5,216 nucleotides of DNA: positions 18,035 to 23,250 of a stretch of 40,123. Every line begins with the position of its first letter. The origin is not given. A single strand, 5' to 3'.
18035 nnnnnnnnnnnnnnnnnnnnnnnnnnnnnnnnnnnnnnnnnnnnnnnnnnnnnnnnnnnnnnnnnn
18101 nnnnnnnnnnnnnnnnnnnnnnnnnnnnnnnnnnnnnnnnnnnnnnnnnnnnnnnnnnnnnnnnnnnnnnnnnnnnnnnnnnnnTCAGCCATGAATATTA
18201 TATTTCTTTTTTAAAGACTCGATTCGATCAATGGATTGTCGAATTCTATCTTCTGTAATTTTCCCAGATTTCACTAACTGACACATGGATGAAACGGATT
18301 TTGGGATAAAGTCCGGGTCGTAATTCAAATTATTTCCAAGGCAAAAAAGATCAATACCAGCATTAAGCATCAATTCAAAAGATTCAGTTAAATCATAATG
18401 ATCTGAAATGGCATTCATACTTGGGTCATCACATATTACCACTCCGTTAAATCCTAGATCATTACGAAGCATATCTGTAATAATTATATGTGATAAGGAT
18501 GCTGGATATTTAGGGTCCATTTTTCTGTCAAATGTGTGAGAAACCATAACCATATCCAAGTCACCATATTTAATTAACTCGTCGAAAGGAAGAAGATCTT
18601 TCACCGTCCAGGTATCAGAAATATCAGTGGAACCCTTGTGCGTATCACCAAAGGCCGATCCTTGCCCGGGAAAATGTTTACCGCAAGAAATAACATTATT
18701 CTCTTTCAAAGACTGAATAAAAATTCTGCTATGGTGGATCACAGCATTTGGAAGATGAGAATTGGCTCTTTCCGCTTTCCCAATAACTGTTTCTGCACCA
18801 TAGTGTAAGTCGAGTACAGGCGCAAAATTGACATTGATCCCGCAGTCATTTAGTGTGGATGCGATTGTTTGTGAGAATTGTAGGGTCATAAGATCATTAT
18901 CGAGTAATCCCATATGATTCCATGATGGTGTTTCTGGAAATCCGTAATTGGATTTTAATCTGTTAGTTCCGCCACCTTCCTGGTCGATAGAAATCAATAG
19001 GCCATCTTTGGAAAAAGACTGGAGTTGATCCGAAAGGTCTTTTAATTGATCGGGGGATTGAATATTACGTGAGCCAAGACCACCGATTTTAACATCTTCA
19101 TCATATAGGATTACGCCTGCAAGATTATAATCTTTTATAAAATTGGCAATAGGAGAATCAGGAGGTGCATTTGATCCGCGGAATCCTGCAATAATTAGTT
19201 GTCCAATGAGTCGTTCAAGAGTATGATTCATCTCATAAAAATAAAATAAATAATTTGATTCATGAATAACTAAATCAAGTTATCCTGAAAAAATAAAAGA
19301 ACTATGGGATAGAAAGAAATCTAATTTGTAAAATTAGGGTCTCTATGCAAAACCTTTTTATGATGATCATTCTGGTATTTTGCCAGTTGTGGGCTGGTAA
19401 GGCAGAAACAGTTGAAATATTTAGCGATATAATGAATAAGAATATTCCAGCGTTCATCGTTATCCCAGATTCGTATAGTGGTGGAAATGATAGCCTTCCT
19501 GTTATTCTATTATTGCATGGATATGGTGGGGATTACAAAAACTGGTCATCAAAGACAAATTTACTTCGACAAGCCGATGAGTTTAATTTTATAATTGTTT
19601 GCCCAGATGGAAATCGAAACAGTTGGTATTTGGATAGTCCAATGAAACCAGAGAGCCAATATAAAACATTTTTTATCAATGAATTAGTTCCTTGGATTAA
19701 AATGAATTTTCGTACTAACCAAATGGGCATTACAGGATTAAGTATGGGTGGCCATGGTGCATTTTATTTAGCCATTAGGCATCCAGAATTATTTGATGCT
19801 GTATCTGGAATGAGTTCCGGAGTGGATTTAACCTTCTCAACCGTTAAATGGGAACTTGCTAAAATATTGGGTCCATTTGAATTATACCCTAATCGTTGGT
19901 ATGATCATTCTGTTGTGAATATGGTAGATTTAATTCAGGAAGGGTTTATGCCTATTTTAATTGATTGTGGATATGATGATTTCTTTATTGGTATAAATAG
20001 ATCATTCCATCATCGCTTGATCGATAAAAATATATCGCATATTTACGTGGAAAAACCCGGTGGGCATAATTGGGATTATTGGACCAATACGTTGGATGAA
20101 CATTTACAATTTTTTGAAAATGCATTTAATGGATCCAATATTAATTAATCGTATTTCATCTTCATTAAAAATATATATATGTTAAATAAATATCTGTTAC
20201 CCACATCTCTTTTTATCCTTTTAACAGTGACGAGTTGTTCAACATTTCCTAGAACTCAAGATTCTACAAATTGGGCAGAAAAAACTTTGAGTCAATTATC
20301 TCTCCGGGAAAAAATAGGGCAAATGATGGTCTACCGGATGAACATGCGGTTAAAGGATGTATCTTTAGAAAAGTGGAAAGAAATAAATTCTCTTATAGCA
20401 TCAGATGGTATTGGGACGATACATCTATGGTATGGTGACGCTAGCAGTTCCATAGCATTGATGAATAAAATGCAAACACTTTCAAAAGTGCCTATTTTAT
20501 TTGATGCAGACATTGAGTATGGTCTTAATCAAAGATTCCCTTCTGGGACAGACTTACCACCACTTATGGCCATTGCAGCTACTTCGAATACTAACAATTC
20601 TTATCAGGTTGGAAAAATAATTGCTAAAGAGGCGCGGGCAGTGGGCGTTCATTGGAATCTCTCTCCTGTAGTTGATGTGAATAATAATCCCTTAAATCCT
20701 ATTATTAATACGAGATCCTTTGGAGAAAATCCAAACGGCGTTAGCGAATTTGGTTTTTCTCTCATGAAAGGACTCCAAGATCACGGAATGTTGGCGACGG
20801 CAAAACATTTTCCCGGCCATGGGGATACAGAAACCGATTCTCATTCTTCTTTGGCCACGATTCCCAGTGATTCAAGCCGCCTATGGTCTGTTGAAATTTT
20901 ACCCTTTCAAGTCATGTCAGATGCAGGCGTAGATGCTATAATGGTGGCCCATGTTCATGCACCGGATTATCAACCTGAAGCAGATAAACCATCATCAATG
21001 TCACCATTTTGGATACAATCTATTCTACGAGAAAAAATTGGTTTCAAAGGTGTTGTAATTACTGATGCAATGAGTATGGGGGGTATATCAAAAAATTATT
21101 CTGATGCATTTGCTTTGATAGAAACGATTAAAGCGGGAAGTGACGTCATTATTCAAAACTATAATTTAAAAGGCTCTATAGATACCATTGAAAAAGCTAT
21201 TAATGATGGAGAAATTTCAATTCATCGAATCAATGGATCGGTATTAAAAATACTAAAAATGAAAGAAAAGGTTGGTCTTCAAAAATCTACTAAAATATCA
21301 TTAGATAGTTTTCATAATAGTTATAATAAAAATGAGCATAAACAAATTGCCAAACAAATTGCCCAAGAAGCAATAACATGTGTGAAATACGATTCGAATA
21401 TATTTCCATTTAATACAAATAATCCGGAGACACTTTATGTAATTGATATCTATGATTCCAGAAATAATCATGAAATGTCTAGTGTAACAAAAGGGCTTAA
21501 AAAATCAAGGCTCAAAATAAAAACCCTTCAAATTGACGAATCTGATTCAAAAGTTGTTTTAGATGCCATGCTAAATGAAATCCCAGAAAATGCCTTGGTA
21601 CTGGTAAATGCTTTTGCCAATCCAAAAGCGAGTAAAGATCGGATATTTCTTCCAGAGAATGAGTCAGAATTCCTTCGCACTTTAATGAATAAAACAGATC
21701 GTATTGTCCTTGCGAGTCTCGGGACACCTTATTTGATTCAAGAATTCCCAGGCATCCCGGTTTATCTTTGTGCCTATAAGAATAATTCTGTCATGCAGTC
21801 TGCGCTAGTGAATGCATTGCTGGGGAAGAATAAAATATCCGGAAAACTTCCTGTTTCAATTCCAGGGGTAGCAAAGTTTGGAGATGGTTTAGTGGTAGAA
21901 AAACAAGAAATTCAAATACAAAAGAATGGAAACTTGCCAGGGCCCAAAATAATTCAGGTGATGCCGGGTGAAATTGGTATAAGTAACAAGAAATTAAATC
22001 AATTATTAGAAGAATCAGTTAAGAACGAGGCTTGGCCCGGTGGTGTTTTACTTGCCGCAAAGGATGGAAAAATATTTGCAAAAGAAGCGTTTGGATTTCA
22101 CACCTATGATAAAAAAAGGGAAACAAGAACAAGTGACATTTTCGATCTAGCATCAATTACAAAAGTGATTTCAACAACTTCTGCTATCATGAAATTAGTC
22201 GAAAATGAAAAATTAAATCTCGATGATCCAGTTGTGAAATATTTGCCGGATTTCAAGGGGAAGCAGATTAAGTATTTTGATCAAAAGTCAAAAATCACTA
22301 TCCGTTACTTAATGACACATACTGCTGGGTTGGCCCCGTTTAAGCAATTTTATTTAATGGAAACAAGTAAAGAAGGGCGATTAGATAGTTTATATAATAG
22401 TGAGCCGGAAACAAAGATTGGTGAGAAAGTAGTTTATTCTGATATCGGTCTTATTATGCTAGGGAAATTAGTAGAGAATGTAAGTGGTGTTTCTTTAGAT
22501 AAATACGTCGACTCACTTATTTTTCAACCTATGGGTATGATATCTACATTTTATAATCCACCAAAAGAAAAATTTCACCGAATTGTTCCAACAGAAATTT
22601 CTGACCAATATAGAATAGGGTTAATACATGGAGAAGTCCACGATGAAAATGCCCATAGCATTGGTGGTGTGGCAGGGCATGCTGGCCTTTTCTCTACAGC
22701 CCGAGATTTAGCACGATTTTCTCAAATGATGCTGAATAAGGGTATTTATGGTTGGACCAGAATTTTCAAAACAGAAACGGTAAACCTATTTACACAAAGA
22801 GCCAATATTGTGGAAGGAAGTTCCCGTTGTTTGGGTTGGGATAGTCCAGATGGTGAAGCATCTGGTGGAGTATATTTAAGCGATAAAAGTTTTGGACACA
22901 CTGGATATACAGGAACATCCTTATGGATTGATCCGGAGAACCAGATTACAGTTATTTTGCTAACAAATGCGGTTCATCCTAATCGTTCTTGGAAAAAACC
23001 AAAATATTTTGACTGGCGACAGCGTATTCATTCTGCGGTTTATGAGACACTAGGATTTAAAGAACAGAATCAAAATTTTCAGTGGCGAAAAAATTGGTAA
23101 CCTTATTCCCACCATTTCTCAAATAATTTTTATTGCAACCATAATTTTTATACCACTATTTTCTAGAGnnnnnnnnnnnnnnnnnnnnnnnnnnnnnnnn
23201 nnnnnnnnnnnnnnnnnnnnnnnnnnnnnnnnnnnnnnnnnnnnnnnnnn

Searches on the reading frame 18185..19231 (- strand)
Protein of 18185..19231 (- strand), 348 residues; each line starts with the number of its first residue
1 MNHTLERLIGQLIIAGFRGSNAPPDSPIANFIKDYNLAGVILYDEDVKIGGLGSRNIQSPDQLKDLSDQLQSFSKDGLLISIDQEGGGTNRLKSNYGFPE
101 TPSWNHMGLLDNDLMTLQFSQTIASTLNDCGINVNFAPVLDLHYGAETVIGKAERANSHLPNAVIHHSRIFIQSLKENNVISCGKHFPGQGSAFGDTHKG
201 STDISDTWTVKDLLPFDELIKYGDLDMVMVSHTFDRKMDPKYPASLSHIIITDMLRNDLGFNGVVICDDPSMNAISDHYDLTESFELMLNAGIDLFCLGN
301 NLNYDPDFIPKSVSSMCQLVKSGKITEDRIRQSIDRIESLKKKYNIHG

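Call 40: search_protein_families(library=pfam, proteins=[window:18185-19231:-], max_evalue=0.0001)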
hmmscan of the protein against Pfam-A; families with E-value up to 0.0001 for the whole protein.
window:18185-19231:- (348 aa): 1 family
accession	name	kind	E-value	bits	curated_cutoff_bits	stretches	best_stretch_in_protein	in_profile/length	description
PF00933.27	Glyco_hydro_3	-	1.1e-52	179.9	27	1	4-339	1-315/316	Glycosyl hydrolase family 3 N terminal domain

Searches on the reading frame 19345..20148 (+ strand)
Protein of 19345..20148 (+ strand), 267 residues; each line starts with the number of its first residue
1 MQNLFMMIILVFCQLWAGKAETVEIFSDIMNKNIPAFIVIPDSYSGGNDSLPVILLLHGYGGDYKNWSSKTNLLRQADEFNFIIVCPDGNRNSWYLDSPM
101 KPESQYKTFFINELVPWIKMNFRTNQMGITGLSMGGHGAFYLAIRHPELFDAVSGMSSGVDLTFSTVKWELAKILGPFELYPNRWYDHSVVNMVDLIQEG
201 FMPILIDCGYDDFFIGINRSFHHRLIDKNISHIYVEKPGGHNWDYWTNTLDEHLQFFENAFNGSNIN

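Call 40: search_protein_families(library=pfam, proteins=[window:19345-20148:+], max_evalue=0.0001)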
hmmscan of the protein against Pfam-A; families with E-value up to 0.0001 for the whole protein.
window:19345-20148:+ (267 aa): 3 families
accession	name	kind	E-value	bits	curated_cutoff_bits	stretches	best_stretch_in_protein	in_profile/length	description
PF00756.26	Esterase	-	2.7e-30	106.4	22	1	27-256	1-250/251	Putative esterase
PF00561.26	Abhydrolase_1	-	5.2e-08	33.3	25.8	1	52-180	1-123/245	alpha/beta hydrolase fold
PF02230.22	Abhydrolase_2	-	7.6e-05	23.1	23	0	50-101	13-62/217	Phospholipase/Carboxylesterase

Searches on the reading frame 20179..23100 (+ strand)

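Call 40: search_protein_families(library=pfam, proteins=[window:20179-23100:+], max_evalue=0.0001)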
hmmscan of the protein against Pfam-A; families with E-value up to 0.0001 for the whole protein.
window:20179-23100:+ (973 aa): 3 families
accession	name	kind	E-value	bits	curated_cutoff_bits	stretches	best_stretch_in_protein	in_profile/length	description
PF00933.27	Glyco_hydro_3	-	9.2e-79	265.6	27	1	42-360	2-315/316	Glycosyl hydrolase family 3 N terminal domain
PF00144.29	Beta-lactamase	-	7.9e-63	213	27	1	606-944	1-323/329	Beta-lactamase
PF01915.27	Glyco_hydro_3_C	-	2.6e-07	31.2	31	1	469-565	72-173/200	Glycosyl hydrolase family 3 C-terminal domain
